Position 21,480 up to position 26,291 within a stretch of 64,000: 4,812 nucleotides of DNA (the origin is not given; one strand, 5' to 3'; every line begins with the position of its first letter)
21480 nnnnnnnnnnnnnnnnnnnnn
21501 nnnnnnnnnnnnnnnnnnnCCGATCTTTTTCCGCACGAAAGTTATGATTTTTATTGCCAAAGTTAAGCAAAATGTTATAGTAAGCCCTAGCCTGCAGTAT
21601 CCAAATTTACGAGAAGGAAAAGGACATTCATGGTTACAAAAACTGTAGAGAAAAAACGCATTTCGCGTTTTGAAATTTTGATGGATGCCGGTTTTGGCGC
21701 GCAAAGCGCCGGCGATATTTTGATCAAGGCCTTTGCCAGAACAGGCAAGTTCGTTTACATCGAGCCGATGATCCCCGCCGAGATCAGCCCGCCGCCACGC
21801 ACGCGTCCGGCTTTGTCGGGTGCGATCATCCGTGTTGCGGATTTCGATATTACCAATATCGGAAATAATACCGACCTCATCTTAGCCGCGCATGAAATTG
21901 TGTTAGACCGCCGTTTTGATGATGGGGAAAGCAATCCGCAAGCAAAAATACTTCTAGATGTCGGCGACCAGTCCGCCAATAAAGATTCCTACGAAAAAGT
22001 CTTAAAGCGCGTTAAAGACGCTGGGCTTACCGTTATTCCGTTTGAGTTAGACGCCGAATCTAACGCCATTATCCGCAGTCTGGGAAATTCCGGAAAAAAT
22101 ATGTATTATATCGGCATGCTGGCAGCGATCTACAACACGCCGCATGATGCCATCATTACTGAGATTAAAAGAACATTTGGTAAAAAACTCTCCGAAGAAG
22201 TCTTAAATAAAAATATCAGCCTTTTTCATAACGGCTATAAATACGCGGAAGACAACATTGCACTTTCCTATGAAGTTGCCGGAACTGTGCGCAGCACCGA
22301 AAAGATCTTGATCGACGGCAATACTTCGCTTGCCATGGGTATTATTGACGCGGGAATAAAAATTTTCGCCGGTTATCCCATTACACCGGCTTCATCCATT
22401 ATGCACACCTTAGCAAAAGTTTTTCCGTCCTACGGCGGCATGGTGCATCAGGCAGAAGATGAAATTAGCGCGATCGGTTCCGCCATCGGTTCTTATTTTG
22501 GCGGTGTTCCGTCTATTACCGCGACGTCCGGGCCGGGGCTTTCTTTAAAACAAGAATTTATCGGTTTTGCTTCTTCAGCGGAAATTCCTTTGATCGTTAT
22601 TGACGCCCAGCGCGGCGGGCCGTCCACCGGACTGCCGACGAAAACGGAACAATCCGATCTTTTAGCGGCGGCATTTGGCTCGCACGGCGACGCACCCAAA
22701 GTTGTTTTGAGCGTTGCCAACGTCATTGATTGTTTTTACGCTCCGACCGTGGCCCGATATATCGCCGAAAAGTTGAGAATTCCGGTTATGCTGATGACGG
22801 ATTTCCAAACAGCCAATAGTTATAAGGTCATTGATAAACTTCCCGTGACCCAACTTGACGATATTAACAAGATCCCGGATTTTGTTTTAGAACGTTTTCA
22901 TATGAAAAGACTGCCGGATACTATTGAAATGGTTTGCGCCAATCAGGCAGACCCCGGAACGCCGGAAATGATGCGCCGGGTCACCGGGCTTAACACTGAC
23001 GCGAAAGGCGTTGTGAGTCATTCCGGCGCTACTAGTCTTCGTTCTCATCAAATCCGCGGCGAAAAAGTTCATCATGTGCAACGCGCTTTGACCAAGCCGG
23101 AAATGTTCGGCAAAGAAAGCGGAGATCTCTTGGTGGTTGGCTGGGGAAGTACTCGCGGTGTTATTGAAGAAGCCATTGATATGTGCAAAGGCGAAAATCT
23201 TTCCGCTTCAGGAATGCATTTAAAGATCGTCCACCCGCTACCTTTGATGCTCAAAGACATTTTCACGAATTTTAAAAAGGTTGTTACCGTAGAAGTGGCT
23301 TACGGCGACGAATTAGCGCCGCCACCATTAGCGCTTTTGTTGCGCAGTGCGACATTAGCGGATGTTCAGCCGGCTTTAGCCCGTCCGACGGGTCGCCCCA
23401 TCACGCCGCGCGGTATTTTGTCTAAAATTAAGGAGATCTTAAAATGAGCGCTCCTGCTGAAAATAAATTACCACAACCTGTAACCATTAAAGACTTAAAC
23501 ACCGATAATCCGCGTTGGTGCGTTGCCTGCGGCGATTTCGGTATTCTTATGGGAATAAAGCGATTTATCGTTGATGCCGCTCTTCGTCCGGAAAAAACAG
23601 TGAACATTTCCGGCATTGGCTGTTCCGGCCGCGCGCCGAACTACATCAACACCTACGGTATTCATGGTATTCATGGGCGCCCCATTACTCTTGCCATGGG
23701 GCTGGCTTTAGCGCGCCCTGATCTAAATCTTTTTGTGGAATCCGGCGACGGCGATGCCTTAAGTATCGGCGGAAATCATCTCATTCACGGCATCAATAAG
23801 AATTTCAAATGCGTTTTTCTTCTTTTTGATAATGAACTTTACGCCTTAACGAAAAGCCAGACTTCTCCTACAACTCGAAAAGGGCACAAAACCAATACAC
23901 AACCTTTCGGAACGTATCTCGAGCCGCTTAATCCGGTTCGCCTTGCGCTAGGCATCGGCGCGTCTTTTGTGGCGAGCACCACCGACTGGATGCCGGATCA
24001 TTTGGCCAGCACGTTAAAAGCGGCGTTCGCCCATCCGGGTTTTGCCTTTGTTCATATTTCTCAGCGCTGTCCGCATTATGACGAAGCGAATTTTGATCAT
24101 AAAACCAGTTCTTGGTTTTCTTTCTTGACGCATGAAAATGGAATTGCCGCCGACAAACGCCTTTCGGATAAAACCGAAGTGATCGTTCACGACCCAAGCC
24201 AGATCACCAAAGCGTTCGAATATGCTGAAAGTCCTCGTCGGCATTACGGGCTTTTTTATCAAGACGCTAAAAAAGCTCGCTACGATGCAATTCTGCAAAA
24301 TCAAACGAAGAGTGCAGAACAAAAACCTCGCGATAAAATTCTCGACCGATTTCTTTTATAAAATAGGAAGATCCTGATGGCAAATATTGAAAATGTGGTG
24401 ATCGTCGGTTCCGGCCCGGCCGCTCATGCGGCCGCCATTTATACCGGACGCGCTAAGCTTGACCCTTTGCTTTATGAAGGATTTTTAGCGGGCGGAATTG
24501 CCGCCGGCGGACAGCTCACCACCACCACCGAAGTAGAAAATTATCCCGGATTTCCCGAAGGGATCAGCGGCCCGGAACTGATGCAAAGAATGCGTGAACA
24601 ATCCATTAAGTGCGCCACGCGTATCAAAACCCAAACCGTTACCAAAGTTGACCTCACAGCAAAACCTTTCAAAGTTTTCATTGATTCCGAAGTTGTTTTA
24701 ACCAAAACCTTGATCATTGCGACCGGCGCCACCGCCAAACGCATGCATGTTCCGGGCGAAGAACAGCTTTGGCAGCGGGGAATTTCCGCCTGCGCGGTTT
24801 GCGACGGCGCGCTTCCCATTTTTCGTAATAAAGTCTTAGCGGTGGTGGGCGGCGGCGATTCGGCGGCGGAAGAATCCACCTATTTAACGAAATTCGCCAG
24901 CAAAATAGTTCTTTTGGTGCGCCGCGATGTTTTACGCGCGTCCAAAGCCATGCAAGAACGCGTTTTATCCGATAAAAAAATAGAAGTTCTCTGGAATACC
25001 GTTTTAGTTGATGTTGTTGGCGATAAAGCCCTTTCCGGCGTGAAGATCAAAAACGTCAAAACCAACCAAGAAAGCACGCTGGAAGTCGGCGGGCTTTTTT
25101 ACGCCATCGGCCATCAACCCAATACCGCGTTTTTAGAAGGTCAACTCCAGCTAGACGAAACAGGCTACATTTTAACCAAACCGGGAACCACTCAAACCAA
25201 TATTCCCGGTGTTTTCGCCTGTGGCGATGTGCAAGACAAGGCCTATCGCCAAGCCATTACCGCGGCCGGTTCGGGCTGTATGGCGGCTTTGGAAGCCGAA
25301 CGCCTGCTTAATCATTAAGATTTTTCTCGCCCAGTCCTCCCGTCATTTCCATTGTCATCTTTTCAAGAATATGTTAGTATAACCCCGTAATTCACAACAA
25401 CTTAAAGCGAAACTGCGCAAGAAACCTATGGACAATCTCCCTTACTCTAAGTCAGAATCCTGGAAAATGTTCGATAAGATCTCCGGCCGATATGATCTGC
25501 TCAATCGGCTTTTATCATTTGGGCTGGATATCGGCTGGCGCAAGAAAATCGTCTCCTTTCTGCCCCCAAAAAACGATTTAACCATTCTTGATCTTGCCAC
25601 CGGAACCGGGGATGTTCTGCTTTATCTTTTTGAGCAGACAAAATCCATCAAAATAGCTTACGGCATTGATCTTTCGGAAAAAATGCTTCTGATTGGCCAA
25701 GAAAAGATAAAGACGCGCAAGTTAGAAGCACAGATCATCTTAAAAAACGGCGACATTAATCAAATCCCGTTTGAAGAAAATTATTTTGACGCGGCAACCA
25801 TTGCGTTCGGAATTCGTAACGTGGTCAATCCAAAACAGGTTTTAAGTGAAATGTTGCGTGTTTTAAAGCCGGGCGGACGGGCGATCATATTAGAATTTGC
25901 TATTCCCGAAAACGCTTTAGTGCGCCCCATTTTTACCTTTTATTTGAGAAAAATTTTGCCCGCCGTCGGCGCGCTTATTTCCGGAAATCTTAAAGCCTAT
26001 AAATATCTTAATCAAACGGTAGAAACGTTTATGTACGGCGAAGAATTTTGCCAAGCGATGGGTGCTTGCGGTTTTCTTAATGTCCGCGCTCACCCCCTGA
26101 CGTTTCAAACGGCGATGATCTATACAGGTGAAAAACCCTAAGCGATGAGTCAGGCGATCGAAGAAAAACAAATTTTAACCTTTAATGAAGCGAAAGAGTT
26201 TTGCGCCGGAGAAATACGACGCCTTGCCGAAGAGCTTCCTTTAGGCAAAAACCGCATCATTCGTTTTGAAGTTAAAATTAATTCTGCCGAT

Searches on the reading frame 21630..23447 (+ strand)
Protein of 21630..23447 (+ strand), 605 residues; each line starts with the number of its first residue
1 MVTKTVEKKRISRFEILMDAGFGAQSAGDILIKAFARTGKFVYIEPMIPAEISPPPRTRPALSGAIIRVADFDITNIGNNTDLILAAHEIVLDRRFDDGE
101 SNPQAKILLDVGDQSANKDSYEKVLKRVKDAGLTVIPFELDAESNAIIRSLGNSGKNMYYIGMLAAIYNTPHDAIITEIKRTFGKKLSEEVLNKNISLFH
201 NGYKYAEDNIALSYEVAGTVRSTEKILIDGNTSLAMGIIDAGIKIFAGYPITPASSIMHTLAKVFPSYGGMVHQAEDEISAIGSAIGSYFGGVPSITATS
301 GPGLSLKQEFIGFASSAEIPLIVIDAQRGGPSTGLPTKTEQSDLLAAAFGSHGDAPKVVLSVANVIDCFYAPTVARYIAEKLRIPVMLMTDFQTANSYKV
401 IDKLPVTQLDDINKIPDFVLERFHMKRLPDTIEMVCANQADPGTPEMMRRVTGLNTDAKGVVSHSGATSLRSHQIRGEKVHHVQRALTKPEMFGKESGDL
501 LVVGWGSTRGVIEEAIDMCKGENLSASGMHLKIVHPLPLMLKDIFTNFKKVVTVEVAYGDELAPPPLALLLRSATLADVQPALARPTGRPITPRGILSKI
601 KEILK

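Call 9: search_protein_families(library=pfam, proteins=[window:21630-23447:+])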
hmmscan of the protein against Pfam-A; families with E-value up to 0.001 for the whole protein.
window:21630-23447:+ (605 aa): 3 families
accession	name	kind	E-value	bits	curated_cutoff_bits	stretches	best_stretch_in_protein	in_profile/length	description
PF01855.24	POR_N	-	1.8e-47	162.4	27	1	237-454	2-216/231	Pyruvate flavodoxin/ferredoxin oxidoreductase, thiamine diP-bdg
PF01558.24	POR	-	8e-14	52.6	27.4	1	21-203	2-172/173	Pyruvate ferredoxin/flavodoxin oxidoreductase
PF17147.9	PFOR_II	-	0.00091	20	27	0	499-558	2-62/102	Pyruvate:ferredoxin oxidoreductase core domain II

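Call 14: search_protein_families(library=ncbifam, proteins=[window:21630-23447:+])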
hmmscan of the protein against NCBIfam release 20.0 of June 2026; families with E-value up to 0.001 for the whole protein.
window:21630-23447:+ (605 aa): 11 families
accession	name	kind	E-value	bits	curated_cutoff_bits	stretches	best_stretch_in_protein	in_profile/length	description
TIGR03710.1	OAFO_sf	subfamily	1.2e-135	453.3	482.75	1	19-600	9-561/561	2-oxoacid:acceptor oxidoreductase subunit alpha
NF041170.1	Oxoac_fdxalpha_Archa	equivalog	4.7e-81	273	800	1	118-605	125-624/636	2-oxoacid:ferredoxin oxidoreductase subunit alpha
NF006412.0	PRK08659.1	equivalog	8.8e-78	262.1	411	1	223-603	3-376/378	2-oxoacid:acceptor oxidoreductase subunit alpha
NF007206.0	PRK09627.1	equivalog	2e-62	211.3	579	1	225-603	3-375/375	2-oxoglutarate synthase subunit alpha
NF005507.0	PRK07119.1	subfamily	7e-46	156.6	399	2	223-391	2-170/352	3-methyl-2-oxobutanoate dehydrogenase subunit VorB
NF006232.0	PRK08366.1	equivalog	1.2e-17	63.6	646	1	225-539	7-305/394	2-ketoisovalerate ferredoxin oxidoreductase subunit alpha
NF040682.1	PorA_Arch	equivalog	3.4e-14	52.6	550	1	226-555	4-319/387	pyruvate synthase subunit PorA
NF007201.0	PRK09622.1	equivalog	7.5e-10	38.3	590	1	226-391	11-174/405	2-oxoacid:ferredoxin oxidoreductase subunit alpha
TIGR03336.1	IOR_alpha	equivalog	2.5e-09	36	650.9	1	227-305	4-82/595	indolepyruvate ferredoxin oxidoreductase subunit alpha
NF006233.0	PRK08367.1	equivalog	2e-08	33.5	625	1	226-324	5-105/394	pyruvate ferredoxin oxidoreductase subunit alpha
NF045764.1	PhenlGlyoxDHPadG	equivalog_domain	3.6e-08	32.3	700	1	225-323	2-102/398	NADH-dependent phenylglyoxylate dehydrogenase subunit alpha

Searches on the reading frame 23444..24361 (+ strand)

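Call 9: search_protein_families(library=pfam, proteins=[window:23444-24361:+])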
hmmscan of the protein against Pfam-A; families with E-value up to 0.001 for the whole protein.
window:23444-24361:+ (305 aa): 1 family
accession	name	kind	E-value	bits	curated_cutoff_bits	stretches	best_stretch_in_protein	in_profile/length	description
PF02775.26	TPP_enzyme_C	-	6.2e-27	94.7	21.9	1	58-205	2-151/151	Thiamine pyrophosphate enzyme, C-terminal TPP binding domain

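Call 14: search_protein_families(library=ncbifam, proteins=[window:23444-24361:+])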
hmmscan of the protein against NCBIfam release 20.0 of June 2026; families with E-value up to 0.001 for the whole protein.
window:23444-24361:+ (305 aa): 13 families
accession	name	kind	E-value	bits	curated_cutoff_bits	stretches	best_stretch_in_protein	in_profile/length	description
TIGR02177.1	PorB_KorB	subfamily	2.9e-70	237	261.9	1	24-294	2-266/286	2-oxoacid:acceptor oxidoreductase, beta subunit, pyruvate/2-ketoisovalerate family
NF041171.1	Oxoac_fdxbeta_Archa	equivalog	1.3e-61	208.5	423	1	24-294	4-270/296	2-oxoacid:ferredoxin oxidoreductase subunit beta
NF008820.0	PRK11866.1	equivalog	4.6e-61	206.7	402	1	20-289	12-266/287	2-oxoacid ferredoxin oxidoreductase subunit beta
NF008821.0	PRK11869.1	equivalog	2.4e-54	184.1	438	1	23-281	14-254/286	2-oxoacid ferredoxin oxidoreductase subunit beta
NF007207.0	PRK09628.1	equivalog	6.7e-48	163.7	364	1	24-209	17-202/277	2-oxoglutarate ferredoxin oxidoreductase subunit beta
NF045792.1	OxalOxredbeta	equivalog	4.1e-10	39.2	590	1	95-269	103-283/311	oxalate oxidoreductase subunit beta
TIGR03336.1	IOR_alpha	equivalog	1.1e-09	37.2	650.9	1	16-213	349-535/595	indolepyruvate ferredoxin oxidoreductase subunit alpha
NF008818.0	PRK11864.1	subfamily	6.6e-09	35.3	405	1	96-211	95-210/300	3-methyl-2-oxobutanoate dehydrogenase subunit beta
NF008819.1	PRK11865.1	equivalog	2.4e-08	33.6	405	1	93-211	91-214/300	pyruvate synthase subunit PorB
NF045766.1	PhenlGlyoxDHPadI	equivalog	1.1e-06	27.7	700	1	93-210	231-355/443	NADH-dependent phenylglyoxylate dehydrogenase subunit beta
NF004813.0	PRK06163.1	equivalog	4.3e-05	23.3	240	1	61-144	46-126/202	hypothetical protein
TIGR03846.1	sulfopy_beta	equivalog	9.2e-05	22.4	221.5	1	73-145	40-112/182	sulfopyruvate decarboxylase subunit beta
TIGR03297.1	Ppyr-DeCO2ase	equivalog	0.00077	18.6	312.5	0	75-140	220-285/360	phosphonopyruvate decarboxylase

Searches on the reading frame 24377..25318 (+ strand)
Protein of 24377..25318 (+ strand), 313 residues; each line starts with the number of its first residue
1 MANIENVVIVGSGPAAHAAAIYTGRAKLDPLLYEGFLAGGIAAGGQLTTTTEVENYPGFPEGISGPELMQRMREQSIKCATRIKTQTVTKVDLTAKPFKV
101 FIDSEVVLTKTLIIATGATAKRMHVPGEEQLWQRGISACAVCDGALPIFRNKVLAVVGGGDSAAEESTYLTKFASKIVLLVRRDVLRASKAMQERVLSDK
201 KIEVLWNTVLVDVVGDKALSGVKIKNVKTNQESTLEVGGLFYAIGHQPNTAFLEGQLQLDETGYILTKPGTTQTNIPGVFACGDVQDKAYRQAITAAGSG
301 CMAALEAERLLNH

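Call 14: search_protein_families(library=ncbifam, proteins=[window:24377-25318:+])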
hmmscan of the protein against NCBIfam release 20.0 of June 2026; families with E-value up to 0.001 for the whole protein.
window:24377-25318:+ (313 aa): 43 families (the best 25 are shown)
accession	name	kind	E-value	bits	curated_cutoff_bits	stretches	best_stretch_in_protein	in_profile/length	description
TIGR01292.1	TRX_reduct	equivalog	2.2e-117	391.2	343.45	1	6-311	2-300/300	thioredoxin-disulfide reductase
NF007614.0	PRK10262.1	equivalog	9.5e-89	297.7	644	1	6-312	8-315/321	thioredoxin-disulfide reductase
TIGR03143.1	AhpF_homolog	hypoth_equivalog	3.7e-74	250.3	687.65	1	1-311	1-308/555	putative alkyl hydroperoxide reductase F subunit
TIGR03140.1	AhpF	equivalog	6.7e-59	199.8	502.9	1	6-307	214-508/515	alkyl hydroperoxide reductase subunit F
TIGR02053.1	MerA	equivalog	5.6e-17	61.9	454.45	1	98-307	119-328/465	mercury(II) reductase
TIGR04018.1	Bthiol_YpdA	hypoth_equivalog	2e-16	59.7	339.9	1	86-289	91-292/316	YpdA family putative bacillithiol disulfide reductase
TIGR01350.1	lipoamide_DH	equivalog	1.8e-15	56.6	408.8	1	69-304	99-326/461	dihydrolipoyl dehydrogenase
NF004776.0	PRK06116.1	equivalog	1.7e-13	50.4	480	1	82-289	105-308/450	glutathione-disulfide reductase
NF004945.0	PRK06292.2-3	equivalog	1.4e-11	44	494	1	100-288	121-307/457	dihydrolipoyl dehydrogenase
TIGR03385.1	CoA_CoA_reduc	equivalog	3.1e-11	42.7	578.8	1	111-291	106-288/439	CoA-disulfide reductase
NF004944.0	PRK06292.2-2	equivalog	5.8e-11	41.7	619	1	99-295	120-316/460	dihydrolipoyl dehydrogenase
TIGR01421.1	gluta_reduc_1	equivalog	6.2e-11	42.1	556.15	1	100-292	121-311/450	glutathione-disulfide reductase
NF005572.0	PRK07251.1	equivalog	4e-10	39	537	1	105-286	115-293/438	FAD-containing oxidoreductase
NF004943.0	PRK06292.2-1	equivalog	4.5e-10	38.9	432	1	104-289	127-311/456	dihydrolipoyl dehydrogenase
TIGR01316.1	gltA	equivalog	7.3e-10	38.2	471.75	1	6-305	135-443/449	NADPH-dependent glutamate synthase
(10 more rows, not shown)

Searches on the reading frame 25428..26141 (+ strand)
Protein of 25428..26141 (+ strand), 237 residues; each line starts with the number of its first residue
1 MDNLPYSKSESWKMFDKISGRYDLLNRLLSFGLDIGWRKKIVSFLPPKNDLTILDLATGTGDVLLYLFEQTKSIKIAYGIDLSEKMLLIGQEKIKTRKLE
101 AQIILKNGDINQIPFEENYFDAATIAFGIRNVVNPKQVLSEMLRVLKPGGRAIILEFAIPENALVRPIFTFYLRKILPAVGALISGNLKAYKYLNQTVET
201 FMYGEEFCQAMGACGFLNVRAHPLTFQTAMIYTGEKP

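Call 14: search_protein_families(library=ncbifam, proteins=[window:25428-26141:+])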
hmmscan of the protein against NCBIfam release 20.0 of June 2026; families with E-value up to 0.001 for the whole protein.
window:25428-26141:+ (237 aa): 33 families (the best 25 are shown)
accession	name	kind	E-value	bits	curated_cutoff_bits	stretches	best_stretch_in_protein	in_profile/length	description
NF001244.0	PRK00216.1-5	equivalog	3.8e-71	239.1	216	1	12-236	11-235/236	bifunctional demethylmenaquinone methyltransferase/2-methoxy-6-polyprenyl-1,4-benzoquinol methylase UbiE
TIGR01934.1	MenG_MenH_UbiE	subfamily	1.1e-70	237.4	158.35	1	13-236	3-223/223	ubiquinone/menaquinone biosynthesis methyltransferase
NF052510.1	methyltran_MpqE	exception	2.4e-55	187.5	335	1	13-234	10-232/234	methyl-plastoquinone biosynthesis methyltransferase MpqE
NF001242.0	PRK00216.1-3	equivalog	1.9e-51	175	351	1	13-233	32-254/258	bifunctional demethylmenaquinone methyltransferase/2-methoxy-6-polyprenyl-1,4-benzoquinol methylase UbiE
NF001241.0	PRK00216.1-2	equivalog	1.2e-49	169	327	1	8-236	10-229/231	demethylmenaquinone methyltransferase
NF001243.0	PRK00216.1-4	equivalog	2.2e-47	161.4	235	1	11-236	9-233/237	demethylmenaquinone methyltransferase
TIGR02752.1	MenG_heptapren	equivalog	1.6e-44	152.1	419.85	1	12-235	8-230/231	demethylmenaquinone methyltransferase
NF001240.0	PRK00216.1-1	equivalog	4.3e-42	143.9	378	1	13-236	27-250/251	bifunctional demethylmenaquinone methyltransferase/2-methoxy-6-polyprenyl-1,4-benzoquinol methylase UbiE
NF004452.0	PRK05785.1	equivalog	6.6e-20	71.6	207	1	7-200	7-189/228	hypothetical protein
NF043040.1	corrin_prot_MT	hypoth_equivalog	2.4e-18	66.3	180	1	13-186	6-178/216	corrinoid protein-associated methyltransferase CpaM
NF045882.1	PLipidMtase_Leg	equivalog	5.6e-13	49.2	390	1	48-167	41-156/207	phospholipid N-methyltransferase PmtA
NF008823.0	PRK11873.1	subfamily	4.7e-12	46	263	1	52-155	80-182/272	arsenite methyltransferase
NF040539.1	AST_met_ArsM_2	exception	3.2e-11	43.6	240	1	38-157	45-166/262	putative arsinothricin biosynthesis methyltransferase ArsM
TIGR02072.1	BioC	equivalog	4.6e-11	43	184.95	1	39-154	21-132/244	malonyl-ACP O-methyltransferase BioC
NF041537.1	ArsM_AhpD_UU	exception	1.1e-10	40.9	510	1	52-156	79-182/345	arsenite methyltransferase/AhpD domain selenoprotein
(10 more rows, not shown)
